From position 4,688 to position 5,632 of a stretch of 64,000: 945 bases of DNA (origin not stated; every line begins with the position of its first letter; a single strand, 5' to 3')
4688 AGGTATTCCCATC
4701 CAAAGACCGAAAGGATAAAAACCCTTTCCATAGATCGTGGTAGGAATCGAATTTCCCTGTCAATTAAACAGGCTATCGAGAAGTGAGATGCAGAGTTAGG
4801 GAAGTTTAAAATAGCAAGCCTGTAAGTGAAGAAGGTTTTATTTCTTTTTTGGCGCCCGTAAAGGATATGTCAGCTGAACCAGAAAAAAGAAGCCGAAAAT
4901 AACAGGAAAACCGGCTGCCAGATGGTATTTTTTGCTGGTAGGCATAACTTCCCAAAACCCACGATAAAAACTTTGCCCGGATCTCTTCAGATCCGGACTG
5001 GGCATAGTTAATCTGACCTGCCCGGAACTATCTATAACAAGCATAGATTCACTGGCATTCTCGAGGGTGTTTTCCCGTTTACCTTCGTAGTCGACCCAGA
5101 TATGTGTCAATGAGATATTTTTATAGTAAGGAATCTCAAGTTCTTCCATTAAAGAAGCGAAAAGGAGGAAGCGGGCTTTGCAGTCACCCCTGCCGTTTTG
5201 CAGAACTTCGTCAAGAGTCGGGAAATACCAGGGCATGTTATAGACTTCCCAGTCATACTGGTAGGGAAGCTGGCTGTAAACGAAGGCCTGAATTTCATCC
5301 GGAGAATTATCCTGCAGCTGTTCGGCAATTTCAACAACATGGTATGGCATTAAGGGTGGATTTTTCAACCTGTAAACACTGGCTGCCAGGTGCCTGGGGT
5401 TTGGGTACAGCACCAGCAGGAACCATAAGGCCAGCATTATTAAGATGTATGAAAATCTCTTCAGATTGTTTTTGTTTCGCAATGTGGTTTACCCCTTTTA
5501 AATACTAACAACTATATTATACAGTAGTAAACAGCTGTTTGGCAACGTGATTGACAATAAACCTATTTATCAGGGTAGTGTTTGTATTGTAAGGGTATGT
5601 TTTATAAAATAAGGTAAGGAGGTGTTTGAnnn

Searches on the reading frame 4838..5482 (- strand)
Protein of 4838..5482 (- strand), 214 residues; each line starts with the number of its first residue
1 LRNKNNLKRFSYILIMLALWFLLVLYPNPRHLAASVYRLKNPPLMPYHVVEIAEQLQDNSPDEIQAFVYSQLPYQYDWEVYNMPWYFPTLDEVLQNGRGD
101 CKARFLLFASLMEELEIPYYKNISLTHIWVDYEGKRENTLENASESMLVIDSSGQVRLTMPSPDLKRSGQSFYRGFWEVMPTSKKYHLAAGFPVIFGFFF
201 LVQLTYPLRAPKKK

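Call 3: search_protein_families(library=pfam, proteins=[window:4838-5482:-], max_evalue=0.01)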
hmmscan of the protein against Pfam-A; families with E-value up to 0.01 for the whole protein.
window:4838-5482:- (214 aa): 0 families

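Call 4: search_protein_families(library=ncbifam, proteins=[window:4838-5482:-], max_evalue=0.01)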
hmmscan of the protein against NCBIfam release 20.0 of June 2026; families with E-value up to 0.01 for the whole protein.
window:4838-5482:- (214 aa): 0 families

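Call 49: search_protein_families(library=pfam, proteins=[window:4838-5482:-], max_evalue=1)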
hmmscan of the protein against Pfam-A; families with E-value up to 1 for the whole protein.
window:4838-5482:- (214 aa): 1 family
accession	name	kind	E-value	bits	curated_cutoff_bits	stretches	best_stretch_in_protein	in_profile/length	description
PF01841.26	Transglut_core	-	0.078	13.7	23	1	62-118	19-71/108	Transglutaminase-like superfamily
